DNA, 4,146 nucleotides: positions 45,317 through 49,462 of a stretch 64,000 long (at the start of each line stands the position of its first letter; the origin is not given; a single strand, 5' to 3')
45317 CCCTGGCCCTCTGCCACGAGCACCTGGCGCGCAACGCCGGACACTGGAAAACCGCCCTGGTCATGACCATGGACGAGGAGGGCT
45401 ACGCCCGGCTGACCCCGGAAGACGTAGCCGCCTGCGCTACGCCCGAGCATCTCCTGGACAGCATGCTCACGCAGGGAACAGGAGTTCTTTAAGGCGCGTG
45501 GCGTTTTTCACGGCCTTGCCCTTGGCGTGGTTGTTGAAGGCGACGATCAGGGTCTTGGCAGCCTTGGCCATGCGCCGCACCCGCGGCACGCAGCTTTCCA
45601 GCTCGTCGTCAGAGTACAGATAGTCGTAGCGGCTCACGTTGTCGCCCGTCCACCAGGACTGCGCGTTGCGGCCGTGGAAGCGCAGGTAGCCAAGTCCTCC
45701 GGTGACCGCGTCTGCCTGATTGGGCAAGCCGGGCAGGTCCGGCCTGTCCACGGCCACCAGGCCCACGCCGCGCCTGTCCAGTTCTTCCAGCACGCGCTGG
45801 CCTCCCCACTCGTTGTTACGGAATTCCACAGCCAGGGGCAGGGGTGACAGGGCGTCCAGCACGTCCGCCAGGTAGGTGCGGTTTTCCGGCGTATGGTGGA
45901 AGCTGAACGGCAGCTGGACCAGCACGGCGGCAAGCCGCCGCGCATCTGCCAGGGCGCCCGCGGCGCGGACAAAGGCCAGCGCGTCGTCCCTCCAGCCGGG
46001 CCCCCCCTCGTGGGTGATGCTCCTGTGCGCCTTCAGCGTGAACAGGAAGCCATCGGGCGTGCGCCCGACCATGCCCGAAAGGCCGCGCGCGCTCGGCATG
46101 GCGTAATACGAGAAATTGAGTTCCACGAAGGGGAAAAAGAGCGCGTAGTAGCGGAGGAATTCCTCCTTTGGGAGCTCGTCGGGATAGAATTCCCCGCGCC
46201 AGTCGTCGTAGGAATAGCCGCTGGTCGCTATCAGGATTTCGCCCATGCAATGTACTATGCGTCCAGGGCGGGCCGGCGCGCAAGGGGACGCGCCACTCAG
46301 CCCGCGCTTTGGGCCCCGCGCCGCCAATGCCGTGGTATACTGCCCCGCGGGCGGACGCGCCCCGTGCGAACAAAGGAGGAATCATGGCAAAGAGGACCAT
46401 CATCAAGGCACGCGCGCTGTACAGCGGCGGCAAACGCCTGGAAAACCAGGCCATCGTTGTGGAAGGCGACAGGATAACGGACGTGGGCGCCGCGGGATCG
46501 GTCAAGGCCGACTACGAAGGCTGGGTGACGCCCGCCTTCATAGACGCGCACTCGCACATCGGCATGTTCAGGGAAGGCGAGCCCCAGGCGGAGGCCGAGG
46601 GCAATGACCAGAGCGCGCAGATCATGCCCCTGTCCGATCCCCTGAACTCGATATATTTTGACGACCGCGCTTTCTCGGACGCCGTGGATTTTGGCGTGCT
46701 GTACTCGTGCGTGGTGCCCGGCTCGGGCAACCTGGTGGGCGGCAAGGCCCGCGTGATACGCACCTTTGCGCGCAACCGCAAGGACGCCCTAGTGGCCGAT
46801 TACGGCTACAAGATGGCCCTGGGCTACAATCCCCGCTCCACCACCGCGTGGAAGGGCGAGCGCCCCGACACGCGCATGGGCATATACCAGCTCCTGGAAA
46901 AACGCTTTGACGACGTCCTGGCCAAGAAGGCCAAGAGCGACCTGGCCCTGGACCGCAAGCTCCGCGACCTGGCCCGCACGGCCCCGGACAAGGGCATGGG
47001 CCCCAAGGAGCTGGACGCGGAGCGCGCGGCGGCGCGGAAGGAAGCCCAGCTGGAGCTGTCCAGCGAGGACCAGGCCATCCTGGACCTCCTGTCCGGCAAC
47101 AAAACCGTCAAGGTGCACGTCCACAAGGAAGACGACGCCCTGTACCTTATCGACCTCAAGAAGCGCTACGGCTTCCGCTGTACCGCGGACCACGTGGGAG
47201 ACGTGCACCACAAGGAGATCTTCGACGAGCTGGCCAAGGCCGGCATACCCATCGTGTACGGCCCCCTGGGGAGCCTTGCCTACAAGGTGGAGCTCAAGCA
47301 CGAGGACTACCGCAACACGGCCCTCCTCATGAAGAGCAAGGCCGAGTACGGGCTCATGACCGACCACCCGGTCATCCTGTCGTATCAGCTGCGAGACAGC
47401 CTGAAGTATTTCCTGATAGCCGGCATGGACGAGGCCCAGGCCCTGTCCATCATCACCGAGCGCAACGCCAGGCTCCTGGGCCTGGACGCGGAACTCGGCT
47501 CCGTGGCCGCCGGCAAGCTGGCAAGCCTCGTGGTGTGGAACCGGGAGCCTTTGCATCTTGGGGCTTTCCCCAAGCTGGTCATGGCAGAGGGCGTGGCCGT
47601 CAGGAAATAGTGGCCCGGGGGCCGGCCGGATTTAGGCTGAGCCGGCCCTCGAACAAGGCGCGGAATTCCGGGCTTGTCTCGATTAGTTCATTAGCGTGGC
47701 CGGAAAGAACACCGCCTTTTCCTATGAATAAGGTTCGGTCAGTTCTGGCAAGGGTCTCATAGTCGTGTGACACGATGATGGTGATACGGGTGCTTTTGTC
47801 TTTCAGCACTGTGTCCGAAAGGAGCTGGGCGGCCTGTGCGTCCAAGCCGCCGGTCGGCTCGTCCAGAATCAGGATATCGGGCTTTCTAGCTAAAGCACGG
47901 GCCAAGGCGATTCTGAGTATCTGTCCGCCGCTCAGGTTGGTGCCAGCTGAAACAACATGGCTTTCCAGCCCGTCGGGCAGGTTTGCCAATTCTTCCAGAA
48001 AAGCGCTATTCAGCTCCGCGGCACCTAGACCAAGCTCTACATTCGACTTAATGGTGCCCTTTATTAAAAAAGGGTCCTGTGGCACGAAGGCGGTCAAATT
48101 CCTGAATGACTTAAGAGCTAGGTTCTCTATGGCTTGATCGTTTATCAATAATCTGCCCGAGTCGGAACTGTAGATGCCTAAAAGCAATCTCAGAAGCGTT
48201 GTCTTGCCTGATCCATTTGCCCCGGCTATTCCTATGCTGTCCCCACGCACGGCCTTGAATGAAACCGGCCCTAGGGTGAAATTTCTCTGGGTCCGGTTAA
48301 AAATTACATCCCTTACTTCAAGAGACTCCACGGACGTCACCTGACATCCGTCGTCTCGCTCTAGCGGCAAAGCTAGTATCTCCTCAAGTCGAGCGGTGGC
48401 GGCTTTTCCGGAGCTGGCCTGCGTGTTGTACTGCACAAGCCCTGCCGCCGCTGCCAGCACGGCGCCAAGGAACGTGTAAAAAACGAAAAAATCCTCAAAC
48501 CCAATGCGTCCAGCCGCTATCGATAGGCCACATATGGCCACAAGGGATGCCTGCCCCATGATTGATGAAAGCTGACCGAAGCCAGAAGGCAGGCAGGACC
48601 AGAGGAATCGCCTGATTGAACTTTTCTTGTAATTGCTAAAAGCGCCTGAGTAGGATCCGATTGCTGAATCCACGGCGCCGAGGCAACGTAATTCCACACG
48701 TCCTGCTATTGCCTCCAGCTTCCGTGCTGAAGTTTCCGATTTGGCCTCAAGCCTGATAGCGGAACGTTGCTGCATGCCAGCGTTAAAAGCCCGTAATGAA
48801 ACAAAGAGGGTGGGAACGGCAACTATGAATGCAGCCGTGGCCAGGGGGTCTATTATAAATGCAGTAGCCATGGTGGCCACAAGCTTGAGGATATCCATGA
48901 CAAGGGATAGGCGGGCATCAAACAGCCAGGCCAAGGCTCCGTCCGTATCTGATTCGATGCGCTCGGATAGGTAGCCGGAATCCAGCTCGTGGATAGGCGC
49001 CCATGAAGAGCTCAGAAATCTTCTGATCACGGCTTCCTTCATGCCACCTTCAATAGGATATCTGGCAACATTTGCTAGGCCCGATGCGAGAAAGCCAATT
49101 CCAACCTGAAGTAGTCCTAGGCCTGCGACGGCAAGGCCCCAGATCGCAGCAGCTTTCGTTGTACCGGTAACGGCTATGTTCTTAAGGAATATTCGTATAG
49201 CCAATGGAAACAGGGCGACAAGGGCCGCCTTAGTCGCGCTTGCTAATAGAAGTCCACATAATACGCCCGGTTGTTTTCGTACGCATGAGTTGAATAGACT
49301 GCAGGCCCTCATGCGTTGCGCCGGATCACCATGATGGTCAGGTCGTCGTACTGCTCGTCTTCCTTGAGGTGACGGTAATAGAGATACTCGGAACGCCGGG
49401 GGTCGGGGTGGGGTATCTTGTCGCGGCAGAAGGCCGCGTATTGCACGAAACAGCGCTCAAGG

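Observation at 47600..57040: Tightly coupled three-gene operon: exported 1014-aa TPR protein, then a 1560-aa BNR/HAMP/PP2C receptor, then an ABC exporter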

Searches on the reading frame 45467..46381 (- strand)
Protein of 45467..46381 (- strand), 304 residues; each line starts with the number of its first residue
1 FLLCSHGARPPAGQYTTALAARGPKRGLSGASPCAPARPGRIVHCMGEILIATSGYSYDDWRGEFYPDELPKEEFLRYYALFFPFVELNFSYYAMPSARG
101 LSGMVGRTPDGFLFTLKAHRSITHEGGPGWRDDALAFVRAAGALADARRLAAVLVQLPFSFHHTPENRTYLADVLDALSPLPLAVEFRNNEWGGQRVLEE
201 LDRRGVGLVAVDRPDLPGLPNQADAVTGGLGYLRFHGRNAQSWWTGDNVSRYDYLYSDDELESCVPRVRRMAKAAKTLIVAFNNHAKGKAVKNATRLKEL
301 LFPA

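Call 8: search_protein_families(library=pfam, proteins=[window:45467-46381:-], max_evalue=0.001)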
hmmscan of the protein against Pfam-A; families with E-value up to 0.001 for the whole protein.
window:45467-46381:- (304 aa): 1 family
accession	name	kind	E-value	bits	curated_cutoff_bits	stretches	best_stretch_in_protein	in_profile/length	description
PF01904.24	DUF72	-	2.4e-60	204.7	25.3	1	66-300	1-217/217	Protein of unknown function DUF72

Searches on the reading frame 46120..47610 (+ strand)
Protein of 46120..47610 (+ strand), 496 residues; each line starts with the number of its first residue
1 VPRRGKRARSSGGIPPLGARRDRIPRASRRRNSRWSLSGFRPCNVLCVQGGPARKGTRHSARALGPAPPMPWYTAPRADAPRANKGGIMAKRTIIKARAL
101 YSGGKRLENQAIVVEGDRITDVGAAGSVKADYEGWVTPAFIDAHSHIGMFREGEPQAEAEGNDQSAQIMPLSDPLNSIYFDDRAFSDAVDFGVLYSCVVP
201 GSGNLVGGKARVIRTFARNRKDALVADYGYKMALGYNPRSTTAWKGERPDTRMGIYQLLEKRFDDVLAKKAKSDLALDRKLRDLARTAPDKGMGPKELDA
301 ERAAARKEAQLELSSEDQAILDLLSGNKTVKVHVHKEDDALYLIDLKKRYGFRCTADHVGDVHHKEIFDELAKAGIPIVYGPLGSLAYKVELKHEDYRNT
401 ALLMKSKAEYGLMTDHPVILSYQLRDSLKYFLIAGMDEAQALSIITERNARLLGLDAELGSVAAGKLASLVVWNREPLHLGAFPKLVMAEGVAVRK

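Call 8: search_protein_families(library=pfam, proteins=[window:46120-47610:+], max_evalue=0.001)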
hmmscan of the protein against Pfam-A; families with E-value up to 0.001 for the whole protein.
window:46120-47610:+ (496 aa): 3 families
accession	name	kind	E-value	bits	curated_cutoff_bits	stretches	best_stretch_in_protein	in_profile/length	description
PF01979.26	Amidohydro_1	-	1.2e-12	48.2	25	1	362-475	185-320/345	Amidohydrolase family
PF07969.17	Amidohydro_3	-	7.7e-09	36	29.7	1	439-481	410-452/472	Amidohydrolase family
PF22039.1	HUTI_composite_bact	-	0.00072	19.6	25.5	0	111-132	2-23/26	Imidazolonepropionase-like composite domain, bacteria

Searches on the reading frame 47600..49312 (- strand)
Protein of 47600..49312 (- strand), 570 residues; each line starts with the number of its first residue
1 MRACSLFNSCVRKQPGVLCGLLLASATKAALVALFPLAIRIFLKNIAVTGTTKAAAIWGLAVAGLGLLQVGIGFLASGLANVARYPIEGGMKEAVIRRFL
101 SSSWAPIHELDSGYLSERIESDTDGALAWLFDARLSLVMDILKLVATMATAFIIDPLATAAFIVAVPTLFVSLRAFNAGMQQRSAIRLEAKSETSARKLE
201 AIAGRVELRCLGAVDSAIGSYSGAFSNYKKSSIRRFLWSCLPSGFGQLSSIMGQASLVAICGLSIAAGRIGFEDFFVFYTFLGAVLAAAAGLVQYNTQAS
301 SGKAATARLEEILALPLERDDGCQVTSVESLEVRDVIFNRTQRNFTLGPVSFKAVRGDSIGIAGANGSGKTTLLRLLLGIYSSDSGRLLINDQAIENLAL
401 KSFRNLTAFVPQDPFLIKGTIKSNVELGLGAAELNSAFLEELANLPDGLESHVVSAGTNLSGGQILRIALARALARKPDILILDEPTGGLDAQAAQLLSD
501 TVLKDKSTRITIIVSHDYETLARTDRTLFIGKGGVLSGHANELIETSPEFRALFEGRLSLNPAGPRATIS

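Call 3: search_protein_families(library=pfam, proteins=[window:47600-49312:-], max_evalue=0.01)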
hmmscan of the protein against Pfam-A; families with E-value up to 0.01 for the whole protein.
window:47600-49312:- (570 aa): 5 families
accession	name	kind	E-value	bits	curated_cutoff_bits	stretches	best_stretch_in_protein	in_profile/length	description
PF00005.33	ABC_tran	-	1.9e-28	100.2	25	1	349-487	3-136/137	ABC transporter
PF00664.28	ABC_membrane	-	3.2e-18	66.8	28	1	21-286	4-271/274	ABC transporter transmembrane region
PF13304.12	AAA_21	-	1.5e-08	35.5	27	2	361-425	3-60/304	AAA domain, putative AbiEii toxin, Type IV TA system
PF02463.25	SMC_N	-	3.7e-05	23.7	40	1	361-528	28-209/220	RecF/RecN/SMC N terminal domain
PF13191.12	AAA_16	-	0.0065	17.4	32.6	0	357-501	24-155/167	AAA ATPase domain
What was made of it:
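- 47600..49312 (-): Orphan type-B ABC half-transporter (6 TM segments plus one NBD with intact Walker A, Q-loop, LSGGQ, Walker B and H-loop). It is a lineage-specific insertion and not part of the conserved module. Its start overlaps the receptor stop (ATGA), and its 3' end overlaps the convergent amidohydrolase gene by 11 nt. Pfam ABC_membrane + ABC_tran (call 3).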

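Call 15: find_homologous_proteins(query=window:47600-49312:-)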
Query window:47600-49312:- (570 aa): 4066 proteins with E <= 0.001 among 8000 candidates; the best 120 are listed.
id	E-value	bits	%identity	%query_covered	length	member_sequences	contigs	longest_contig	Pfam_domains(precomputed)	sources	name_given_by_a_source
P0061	0.0e+0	1216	100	100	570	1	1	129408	PF00005.34,PF13304.13,PF00664.29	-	-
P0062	1.4e-37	148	29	67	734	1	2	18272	PF00005.34,PF03412.22,PF02463.26,PF13191.13,PF00664.29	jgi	jgi:ATP-binding cassette subfamily B protein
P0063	8.1e-37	145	30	38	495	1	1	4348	PF13555.13,PF13401.13,PF03193.23,PF13304.13,PF00931.29,PF13191.13,PF09818.16,PF00005.34,PF13175.13,PF13476.13,PF05729.19,PF02463.26,PF20720.4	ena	-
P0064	2.1e-36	144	27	88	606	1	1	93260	PF00005.34,PF02463.26,PF00664.29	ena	-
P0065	7.0e-36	142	27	86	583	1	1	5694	PF00005.34,PF02463.26,PF00664.29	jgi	jgi:subfamily B ATP-binding cassette protein MsbA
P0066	5.7e-35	139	27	88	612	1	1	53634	PF00005.34,PF00664.29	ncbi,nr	ncbi:MAG: ABC transporter ATP-binding protein [Planctomycetes bacterium]|nr:ABC transporter ATP-bind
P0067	1.0e-34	138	27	78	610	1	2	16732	PF00005.34,PF02463.26,PF00664.29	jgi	-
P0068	2.2e-34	137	37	30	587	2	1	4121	PF00005.34,PF13401.13,PF13238.13,PF02463.26,PF13304.13,PF12848.14,PF16326.11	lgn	-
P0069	5.3e-34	136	25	96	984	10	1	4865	PF00005.34,PF02463.26,PF00027.36,PF00664.29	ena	-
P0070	2.3e-33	134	30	75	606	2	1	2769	PF00005.34,PF02463.26,PF00664.29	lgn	-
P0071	2.3e-33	134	30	77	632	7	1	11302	PF00005.34,PF13304.13,PF00664.29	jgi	jgi:ATP-binding cassette subfamily B protein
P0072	2.6e-33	134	32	42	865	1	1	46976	PF20221.4,PF00005.34,PF13476.13,PF07155.18,PF12822.13,PF13401.13,PF02463.26,PF03215.22,PF13304.13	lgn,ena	-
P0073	4.2e-33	133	28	72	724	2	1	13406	PF00005.34,PF02463.26,PF00664.29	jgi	-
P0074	5.9e-33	133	29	87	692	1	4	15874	PF00005.34,PF02463.26,PF00664.29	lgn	-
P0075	7.2e-33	132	25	84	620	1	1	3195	PF00005.34,PF02463.26,PF00664.29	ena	-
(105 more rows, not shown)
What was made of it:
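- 47600..49312 (-): The best non-self homolog is 29-30% identical (call 15).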

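Call 16: search_protein_families(library=ncbifam, proteins=[window:47600-49312:-], max_evalue=0.01)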
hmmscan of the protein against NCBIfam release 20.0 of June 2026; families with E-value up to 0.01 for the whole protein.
window:47600-49312:- (570 aa): 193 families (the best 25 are shown)
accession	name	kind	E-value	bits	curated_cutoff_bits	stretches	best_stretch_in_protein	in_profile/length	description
TIGR02857.1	CydD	equivalog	3.3e-55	188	435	1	21-528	8-527/529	thiol reductant ABC exporter subunit CydD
TIGR02203.1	MsbA_lipidA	equivalog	1.7e-53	182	602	1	19-547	21-559/572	lipid A export permease/ATP-binding protein MsbA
TIGR02868.1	CydC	equivalog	4.4e-52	177.4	329.05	1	92-517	89-529/530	thiol reductant ABC exporter subunit CydC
TIGR03375.1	type_I_sec_LssB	subfamily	1.7e-50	172.1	693.1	1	144-537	275-681/696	type I secretion system permease/ATPase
TIGR03797.1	NHLM_micro_ABC2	equivalog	3.5e-47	161.3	709.4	1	5-554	125-682/686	NHLP bacteriocin export ABC transporter permease/ATPase subunit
NF045513.1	HepA_fam_ABC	equivalog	5.4e-44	150.6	725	1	67-546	106-598/610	heterocyst formation ABC transporter subunit HepA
TIGR03796.1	NHLM_micro_ABC1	equivalog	2e-43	148.6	853.3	1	11-553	149-708/710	NHLP family bacteriocin export ABC transporter peptidase/permease/ATPase subunit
NF008379.0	PRK11174.1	equivalog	2.5e-42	145.3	684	1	307-555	322-582/588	heme ABC transporter permease/ATP-binding protein CydD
TIGR00958.1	3a01208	subfamily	8.8e-42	143.3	874.6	1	72-550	217-707/711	antigen peptide transporter 2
TIGR01846.1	type_I_sec_HlyB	subfamily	2.5e-41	141.8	725.55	1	7-555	130-690/694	type I secretion system permease/ATPase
TIGR02204.1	MsbA_rel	hypoth_equivalog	1.5e-40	139.4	780.4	1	92-552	94-570/576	ABC transporter, permease/ATP-binding protein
TIGR01842.1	type_I_sec_PrtD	subfamily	3.2e-39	134.9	510.15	1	151-536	136-532/544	type I secretion system permease/ATPase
TIGR01193.1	bacteriocin_ABC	subfamily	1.2e-38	133.2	523.85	1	132-554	271-706/708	peptide cleavage/export ABC transporter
NF010178.0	PRK13657.1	equivalog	1.5e-38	132.6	733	1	229-554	229-567/588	glucan ABC transporter ATP-binding protein/ permease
NF008364.0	PRK11160.1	equivalog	2.3e-37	128.9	630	1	80-554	84-572/575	heme ABC transporter ATP-binding protein/permease CydC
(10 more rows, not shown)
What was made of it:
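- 47600..49312 (-): All NCBIfam hits are far below their cutoffs (call 16).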

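Call 55: find_encoding_contigs(protein=P0061, flank=10000, max_places=2)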
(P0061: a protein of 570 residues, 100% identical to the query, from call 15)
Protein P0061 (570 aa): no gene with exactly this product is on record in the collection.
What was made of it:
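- Tried and rejected: The window's ABC protein is not on record in the contig index (call 55), so no sister strain could be examined.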
